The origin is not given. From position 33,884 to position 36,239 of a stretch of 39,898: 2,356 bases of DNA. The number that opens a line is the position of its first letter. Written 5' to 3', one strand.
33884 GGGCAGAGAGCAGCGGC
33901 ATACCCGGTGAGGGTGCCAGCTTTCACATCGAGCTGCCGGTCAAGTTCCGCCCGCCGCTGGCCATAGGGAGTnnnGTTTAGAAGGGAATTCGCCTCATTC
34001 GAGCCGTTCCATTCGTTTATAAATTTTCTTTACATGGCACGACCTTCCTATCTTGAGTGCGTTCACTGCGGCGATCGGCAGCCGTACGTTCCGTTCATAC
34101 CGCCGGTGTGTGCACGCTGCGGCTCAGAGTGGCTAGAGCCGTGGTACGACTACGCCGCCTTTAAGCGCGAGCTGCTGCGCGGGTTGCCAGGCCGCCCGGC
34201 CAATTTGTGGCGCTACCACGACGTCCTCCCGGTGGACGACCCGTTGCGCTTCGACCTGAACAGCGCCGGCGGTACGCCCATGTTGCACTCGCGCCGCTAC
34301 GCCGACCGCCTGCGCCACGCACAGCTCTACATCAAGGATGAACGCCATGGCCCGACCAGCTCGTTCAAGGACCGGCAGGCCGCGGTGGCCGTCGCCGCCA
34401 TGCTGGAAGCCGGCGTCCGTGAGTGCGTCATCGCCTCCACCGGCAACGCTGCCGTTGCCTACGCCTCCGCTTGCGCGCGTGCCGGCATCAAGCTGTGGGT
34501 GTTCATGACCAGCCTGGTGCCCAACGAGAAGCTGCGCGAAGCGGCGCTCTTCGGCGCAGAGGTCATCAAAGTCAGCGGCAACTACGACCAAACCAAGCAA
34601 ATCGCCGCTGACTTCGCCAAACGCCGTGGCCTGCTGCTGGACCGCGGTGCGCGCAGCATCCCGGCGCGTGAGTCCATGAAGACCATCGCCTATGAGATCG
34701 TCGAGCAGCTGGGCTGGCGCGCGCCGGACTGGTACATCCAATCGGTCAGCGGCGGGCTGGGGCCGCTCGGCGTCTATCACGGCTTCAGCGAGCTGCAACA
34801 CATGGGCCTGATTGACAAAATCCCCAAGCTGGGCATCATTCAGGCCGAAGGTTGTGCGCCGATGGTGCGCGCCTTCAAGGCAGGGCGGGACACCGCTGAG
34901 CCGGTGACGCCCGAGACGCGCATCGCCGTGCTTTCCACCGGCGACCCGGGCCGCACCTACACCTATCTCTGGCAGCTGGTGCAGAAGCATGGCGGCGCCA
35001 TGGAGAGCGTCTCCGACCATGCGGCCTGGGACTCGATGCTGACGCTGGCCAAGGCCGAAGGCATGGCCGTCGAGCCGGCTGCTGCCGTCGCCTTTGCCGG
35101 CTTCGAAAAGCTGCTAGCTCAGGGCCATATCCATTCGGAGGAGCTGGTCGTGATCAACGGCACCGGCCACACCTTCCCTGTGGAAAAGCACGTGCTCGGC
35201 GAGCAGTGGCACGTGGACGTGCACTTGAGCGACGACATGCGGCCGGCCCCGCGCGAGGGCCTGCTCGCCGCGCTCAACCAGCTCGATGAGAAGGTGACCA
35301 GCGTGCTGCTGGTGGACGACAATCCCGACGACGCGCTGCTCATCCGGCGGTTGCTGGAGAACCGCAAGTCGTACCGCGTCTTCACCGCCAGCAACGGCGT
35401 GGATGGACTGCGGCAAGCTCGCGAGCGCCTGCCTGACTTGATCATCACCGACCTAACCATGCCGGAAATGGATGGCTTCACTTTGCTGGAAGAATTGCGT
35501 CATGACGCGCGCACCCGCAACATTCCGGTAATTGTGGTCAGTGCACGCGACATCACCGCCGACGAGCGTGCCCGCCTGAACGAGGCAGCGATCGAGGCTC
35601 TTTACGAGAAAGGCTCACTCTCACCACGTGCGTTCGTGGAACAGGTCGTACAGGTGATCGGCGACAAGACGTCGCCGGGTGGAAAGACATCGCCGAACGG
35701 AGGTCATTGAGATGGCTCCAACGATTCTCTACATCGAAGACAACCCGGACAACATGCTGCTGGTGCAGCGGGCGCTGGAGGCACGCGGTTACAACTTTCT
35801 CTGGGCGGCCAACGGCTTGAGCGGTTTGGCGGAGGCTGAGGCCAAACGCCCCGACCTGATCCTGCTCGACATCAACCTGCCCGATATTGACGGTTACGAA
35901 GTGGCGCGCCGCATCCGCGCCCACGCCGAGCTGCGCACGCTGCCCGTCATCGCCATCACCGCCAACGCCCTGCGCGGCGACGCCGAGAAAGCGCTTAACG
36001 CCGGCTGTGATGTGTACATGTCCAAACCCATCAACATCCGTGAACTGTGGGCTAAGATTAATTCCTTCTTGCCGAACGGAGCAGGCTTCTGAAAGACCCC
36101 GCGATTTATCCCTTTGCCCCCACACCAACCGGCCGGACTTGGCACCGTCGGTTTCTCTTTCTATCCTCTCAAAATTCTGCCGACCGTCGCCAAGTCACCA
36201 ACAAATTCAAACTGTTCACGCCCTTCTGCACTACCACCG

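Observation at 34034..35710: Threonine-synthase-like PLP enzyme fused to a phospho-receiver domain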

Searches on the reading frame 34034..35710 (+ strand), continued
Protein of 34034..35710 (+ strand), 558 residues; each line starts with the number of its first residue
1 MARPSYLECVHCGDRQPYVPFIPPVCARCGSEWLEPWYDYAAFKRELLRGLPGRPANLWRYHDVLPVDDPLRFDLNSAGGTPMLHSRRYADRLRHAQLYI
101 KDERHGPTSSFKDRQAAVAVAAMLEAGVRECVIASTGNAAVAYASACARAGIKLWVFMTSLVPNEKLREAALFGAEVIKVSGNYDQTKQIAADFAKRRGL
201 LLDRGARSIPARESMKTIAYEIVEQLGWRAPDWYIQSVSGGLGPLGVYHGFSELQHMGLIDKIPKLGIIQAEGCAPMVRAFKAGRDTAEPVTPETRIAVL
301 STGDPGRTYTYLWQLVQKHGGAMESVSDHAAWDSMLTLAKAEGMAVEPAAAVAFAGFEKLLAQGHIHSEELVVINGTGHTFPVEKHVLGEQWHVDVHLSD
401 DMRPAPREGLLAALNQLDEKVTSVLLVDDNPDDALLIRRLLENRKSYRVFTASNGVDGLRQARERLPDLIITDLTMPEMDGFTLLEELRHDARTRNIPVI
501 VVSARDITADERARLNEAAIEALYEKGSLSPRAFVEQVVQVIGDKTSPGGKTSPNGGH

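Call 100: search_protein_families(library=pfam, proteins=[L158:3700-4140:+, L158:5696-6811:+, L158:6867-7997:+, L157:4427-4894:+, L157:6685-9339:-, L167:4977-5639:+, L167:7336-8661:-, L199:6778-7422:+, L176:1808-3217:-, L167:8956-10203:-], max_evalue=0.00001)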
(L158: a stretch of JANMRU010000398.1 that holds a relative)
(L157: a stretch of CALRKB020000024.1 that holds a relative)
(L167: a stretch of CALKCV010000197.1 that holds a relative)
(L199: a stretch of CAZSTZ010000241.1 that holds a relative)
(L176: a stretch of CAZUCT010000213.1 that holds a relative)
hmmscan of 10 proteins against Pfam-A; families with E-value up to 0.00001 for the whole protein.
L158:3700-4140:+ (147 aa): 1 family
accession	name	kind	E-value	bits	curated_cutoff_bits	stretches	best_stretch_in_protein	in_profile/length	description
PF00814.31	TsaD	-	7.2e-06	26.3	24.8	1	45-100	30-87/264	tRNA N6-adenosine threonylcarbamoyltransferase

L158:5696-6811:+ (372 aa): 1 family
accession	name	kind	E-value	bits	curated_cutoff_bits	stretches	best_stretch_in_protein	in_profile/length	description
PF01207.24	Dus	-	1.4e-101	340.2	20.4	1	47-348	2-305/311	Dihydrouridine synthase (Dus)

L158:6867-7997:+ (377 aa): 1 family
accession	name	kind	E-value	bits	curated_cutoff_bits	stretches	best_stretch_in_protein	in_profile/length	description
PF06835.18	LptC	-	2.2e-23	83.2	21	1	20-186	6-172/175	Lipopolysaccharide-assembly, LptC-related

L157:4427-4894:+ (156 aa): 1 family
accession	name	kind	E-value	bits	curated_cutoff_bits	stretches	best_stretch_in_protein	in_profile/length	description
PF00814.31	TsaD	-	2.9e-06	27.7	24.8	1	55-109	31-87/264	tRNA N6-adenosine threonylcarbamoyltransferase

L157:6685-9339:- (884 aa): 8 families
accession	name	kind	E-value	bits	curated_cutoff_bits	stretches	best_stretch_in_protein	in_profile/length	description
PF13426.13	PAS_9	-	1.6e-41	141.2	27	3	417-514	7-102/103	PAS domain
PF00989.32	PAS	-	4e-40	136.8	22.6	3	528-639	1-113/113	PAS fold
PF08447.18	PAS_3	-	6.3e-29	100.5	25.6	2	552-630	3-82/89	PAS fold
PF02518.31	HATPase_c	-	2.3e-27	96.1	26.4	1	776-883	2-109/111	Histidine kinase-, DNA gyrase B-, and HSP90-like ATPase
PF08448.16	PAS_4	-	1.7e-26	93.1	23.1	2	282-389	2-109/110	PAS fold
PF13188.13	PAS_8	-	1.6e-25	88.6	21.8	2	528-582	1-55/65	PAS domain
PF01590.32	GAF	-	5.3e-23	82.4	22.4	1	65-222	1-133/133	GAF domain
PF00512.31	HisKA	-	3.3e-13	49.9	26.9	1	662-730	2-66/66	His Kinase A (phospho-acceptor) domain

L167:4977-5639:+ (221 aa): 1 family
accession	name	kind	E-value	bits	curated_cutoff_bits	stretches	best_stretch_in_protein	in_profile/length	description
PF10063.14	DUF2301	-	2.7e-59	199.9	25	1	77-211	1-135/135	Uncharacterized integral membrane protein (DUF2301)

L167:7336-8661:- (441 aa): 1 family
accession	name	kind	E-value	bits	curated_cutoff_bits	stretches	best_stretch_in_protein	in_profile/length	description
PF00375.23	SDF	-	2.1e-67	228.3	27.9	1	20-424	4-385/387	Sodium:dicarboxylate symporter family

L199:6778-7422:+ (215 aa): 1 family
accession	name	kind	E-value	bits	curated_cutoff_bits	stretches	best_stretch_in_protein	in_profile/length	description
PF10063.14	DUF2301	-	5.5e-59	198.9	25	1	77-210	1-134/135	Uncharacterized integral membrane protein (DUF2301)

L176:1808-3217:- (469 aa): 1 family
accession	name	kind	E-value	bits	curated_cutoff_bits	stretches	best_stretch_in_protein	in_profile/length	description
PF00375.23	SDF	-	8.3e-66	223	27.9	1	48-452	4-385/387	Sodium:dicarboxylate symporter family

L167:8956-10203:- (415 aa): 2 families
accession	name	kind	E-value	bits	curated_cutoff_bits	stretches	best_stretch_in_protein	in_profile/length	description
PF00497.25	SBP_bac_3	-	8.1e-18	64.9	26.4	1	189-274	10-91/132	Bacterial extracellular solute-binding proteins, family 3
PF01471.23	PG_binding_1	-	4.9e-14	52.7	23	1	82-135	4-57/57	Putative peptidoglycan binding domain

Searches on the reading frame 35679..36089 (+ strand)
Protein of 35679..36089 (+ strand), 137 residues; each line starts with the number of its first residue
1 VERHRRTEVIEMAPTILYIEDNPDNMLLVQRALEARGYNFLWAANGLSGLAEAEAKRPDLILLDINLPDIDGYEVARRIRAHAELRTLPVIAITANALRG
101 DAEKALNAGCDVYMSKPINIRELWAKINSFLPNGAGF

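Call 3: search_protein_families(library=pfam, proteins=[window:35679-36089:+], max_evalue=0.01)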
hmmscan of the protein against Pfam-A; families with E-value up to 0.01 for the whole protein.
window:35679-36089:+ (137 aa): 1 family
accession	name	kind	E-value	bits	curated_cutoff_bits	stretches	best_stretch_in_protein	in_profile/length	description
PF00072.30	Response_reg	-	2.9e-27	95.4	30.2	1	16-127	1-110/111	Response regulator receiver domain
